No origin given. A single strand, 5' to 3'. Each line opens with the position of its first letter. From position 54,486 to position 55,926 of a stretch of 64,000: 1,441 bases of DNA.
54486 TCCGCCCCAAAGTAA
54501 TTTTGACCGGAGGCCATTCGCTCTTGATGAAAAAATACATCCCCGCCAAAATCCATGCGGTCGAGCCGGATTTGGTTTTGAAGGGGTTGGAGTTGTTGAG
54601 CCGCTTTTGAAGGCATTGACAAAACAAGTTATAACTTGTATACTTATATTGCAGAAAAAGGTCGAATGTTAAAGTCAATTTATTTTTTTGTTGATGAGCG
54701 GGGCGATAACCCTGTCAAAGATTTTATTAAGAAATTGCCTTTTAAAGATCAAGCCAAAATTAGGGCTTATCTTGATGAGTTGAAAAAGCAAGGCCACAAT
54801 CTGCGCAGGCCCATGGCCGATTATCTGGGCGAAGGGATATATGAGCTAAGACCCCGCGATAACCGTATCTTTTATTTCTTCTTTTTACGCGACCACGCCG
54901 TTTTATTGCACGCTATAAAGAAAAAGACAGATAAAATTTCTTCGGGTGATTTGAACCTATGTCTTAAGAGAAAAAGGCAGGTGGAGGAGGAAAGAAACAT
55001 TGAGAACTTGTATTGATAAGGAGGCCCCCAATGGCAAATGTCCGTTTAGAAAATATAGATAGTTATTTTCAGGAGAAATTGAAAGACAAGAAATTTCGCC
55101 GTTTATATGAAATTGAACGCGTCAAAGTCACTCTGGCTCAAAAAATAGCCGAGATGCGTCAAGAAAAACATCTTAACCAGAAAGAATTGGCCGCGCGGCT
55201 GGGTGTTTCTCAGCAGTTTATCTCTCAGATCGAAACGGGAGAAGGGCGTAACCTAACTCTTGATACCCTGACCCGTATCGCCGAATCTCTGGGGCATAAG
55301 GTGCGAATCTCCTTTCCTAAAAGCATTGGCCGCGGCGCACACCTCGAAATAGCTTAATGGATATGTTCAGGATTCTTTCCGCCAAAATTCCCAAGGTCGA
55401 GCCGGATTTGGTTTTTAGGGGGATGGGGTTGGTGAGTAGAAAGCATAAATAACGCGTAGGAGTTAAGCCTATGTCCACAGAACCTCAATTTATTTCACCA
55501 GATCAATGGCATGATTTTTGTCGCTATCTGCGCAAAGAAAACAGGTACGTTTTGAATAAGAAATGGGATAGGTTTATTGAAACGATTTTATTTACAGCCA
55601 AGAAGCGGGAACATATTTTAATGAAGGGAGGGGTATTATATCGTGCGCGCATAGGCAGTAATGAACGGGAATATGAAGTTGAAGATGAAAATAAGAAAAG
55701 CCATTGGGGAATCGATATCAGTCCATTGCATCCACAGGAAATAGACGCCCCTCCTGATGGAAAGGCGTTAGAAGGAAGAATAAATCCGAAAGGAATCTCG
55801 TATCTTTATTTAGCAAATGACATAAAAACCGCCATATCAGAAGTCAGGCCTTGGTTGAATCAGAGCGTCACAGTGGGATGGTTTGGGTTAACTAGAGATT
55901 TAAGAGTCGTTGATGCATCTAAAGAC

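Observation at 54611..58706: Compact toxin-antitoxin/defence island inserted between coaX and groESL, marked by a duplicated coaX 3' end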

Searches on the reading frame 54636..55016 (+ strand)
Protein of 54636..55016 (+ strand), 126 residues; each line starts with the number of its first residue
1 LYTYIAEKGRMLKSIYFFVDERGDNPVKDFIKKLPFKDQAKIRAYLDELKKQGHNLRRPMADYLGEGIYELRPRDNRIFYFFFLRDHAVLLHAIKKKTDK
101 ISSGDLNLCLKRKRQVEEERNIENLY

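Call 5: search_protein_families(library=pfam, proteins=[window:54636-55016:+], max_evalue=0.01)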
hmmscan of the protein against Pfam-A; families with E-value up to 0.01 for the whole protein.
window:54636-55016:+ (126 aa): 1 family
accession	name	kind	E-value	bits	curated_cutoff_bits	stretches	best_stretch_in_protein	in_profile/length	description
PF05973.20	Gp49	-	5.6e-19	68.4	23.9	1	29-113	1-89/90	Phage derived protein Gp49-like (DUF891)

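Call 6: search_protein_families(library=padloc, proteins=[window:54636-55016:+], max_evalue=0.01)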
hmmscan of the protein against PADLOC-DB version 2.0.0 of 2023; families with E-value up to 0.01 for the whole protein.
window:54636-55016:+ (126 aa): 0 families

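Call 24: search_protein_families(library=ncbifam, proteins=[window:54666-55016:+], max_evalue=0.01)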
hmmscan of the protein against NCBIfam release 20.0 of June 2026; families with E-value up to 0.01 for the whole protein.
window:54666-55016:+ (116 aa): 0 families

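Call 49: find_related_loci(query=window:54666-55013:+, collection=viral_contigs, flank=5000)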
Query window:54666-55013:+ (116 aa) in viral_contigs; peptide patterns used: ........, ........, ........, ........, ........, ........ (x = any residue, [..] = any of these).
27 stretches matched a pattern, but none encodes a relative of the query by tblastn (E <= 1e-3).

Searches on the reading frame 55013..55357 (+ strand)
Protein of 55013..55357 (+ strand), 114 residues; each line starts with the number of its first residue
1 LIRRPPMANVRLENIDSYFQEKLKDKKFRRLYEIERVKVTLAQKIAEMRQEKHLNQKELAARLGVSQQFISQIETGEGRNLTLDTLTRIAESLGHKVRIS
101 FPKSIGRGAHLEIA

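Call 5: search_protein_families(library=pfam, proteins=[window:55013-55357:+], max_evalue=0.01)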
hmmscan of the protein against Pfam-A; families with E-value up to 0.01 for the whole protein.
window:55013-55357:+ (114 aa): 9 families
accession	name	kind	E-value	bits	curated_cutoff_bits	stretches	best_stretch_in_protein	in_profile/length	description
PF01381.28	HTH_3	-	6.9e-15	55.3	23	1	45-94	1-49/55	Helix-turn-helix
PF13744.12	HTH_37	-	1.7e-12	47.4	27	1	34-100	12-78/80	Helix-turn-helix domain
PF13560.12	HTH_31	-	7.4e-09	36.2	27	1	41-94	2-55/64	Helix-turn-helix domain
PF12844.13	HTH_19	-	2.5e-08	34.1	30.2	1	43-94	2-52/64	Helix-turn-helix domain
PF13443.12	HTH_26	-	5e-08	33.5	22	1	44-94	1-51/63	Cro/C1-type HTH DNA-binding domain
PF04545.22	Sigma70_r4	-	2.8e-06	27.2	24.1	1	45-75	12-42/50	Sigma-70, region 4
PF13413.12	HTH_25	-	0.002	18.3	24.6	1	46-82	3-39/62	Helix-turn-helix domain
PF17762.8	HTH_ParB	-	0.0029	18.2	22.6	1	42-72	9-39/102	ParB HTH domain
PF12802.13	MarR_2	-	0.0043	17.6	27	0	50-73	17-40/61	MarR family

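Call 6: search_protein_families(library=padloc, proteins=[window:55013-55357:+], max_evalue=0.01)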
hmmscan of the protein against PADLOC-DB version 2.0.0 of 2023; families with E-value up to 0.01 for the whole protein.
window:55013-55357:+ (114 aa): 24 families
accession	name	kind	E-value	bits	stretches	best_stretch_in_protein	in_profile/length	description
PDLC02926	HTH_VI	-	6.3e-12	43.6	1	41-97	2-57/92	-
PDLC03665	Control_protein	-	8.8e-12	43.1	1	35-95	3-63/77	control protein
PDLC03952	RmrA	-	4e-09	33.8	1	36-97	18-78/395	-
PDLC04760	PDC-M64C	-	1.1e-08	33.3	1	36-97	22-82/93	-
PDLC04142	capH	-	1.2e-08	33.9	1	40-97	6-60/103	capH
PDLC04775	PDC-M69A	-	3.6e-07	28.7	1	42-94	9-60/113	-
PDLC04758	PDC-M64B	-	4.3e-07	28.4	1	15-97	9-86/123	-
PDLC04762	PDC-M64C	-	2.1e-06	25.7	1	39-96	26-82/97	-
PDLC03947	RmrA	-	4.6e-06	23.7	1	35-89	6-59/383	-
PDLC03949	RmrA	-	1.7e-05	21.9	1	43-97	5-58/363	-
PDLC03953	RmrA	-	2.2e-05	21.8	1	42-95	7-59/373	-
PDLC03671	Control_protein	-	3.2e-05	22.1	1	37-97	11-70/84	control protein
PDLC03954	RmrA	-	0.00017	18.6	1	42-94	12-63/380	-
PDLC03668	Control_protein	-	0.00022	19.7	1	44-93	12-60/79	control protein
PDLC03944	RmrA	-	0.00026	18.2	1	44-95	10-60/384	-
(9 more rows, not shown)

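Call 24: search_protein_families(library=ncbifam, proteins=[window:55031-55357:+], max_evalue=0.01)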
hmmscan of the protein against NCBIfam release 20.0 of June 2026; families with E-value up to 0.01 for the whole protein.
window:55031-55357:+ (108 aa): 21 families
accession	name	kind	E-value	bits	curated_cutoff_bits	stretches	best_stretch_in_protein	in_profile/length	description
TIGR03070.1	couple_hipB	subfamily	4.1e-13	49.1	71.65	1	35-89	3-56/58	type II toxin-antitoxin system Y4mF family antitoxin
NF006015.0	PRK08154.1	subfamily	9.8e-10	38.1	204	1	27-91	23-86/314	anaerobic benzoate catabolism transcriptional regulator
TIGR02612.1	mob_myst_A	hypoth_equivalog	9.9e-08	32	122.6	1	17-90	8-82/150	mobile mystery protein A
NF007271.0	PRK09726.1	equivalog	2e-07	30.9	79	1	33-91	11-68/88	type II toxin-antitoxin system antitoxin HipB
NF041951.1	phage_RstR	subfamily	3.3e-07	30.5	80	1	34-87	2-54/108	RstR family transcriptional repressor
NF038139.1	Reg_Aceta_RamB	equivalog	6.7e-07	28.3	700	1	37-89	5-56/465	acetate metabolism transcriptional regulator RamB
NF047948.1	male_kill_WMK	equivalog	6.9e-07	29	300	1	31-97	2-67/300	WO male-killing family protein Wmk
NF010465.0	PRK13890.1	equivalog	4e-06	26.9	96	1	38-88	9-58/121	conjugal transfer protein TrbA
TIGR03830.1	CxxCG_CxxCG_HTH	subfamily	4.6e-06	26.4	61.8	1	20-83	49-115/127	type II TA system antitoxin MqsA family protein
TIGR00270.2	TIGR00270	equivalog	3.7e-05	23.6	110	1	22-71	61-112/159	multiprotein bridging factor aMBF1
TIGR02607.1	antidote_HigA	equivalog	0.00064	19.5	47.7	1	47-90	20-62/81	HigA family addiction module antitoxin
NF006158.0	PRK08301.1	equivalog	0.00064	19.2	339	1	7-68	168-226/241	RNA polymerase sporulation sigma factor SigE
TIGR02937.1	sigma70-ECF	superfamily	0.00072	19.2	42.9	1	36-69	122-155/165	sigma-70 family RNA polymerase sigma factor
NF003162.0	PRK04140.1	equivalog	0.0011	18.1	263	1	37-91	129-182/317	transcriptional regulator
NF007257.0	PRK09706.1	subfamily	0.0018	18.1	101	1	33-73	4-44/135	transcriptional repressor DicA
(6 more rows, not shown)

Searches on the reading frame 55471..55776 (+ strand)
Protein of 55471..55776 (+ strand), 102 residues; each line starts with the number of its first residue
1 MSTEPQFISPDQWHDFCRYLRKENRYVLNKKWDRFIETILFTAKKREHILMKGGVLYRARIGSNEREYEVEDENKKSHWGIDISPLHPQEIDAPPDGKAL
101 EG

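Call 39: search_protein_families(library=pfam, proteins=[window:55471-55776:+], max_evalue=5)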
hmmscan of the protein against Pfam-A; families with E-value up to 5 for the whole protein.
seq(102 aa): 0 families
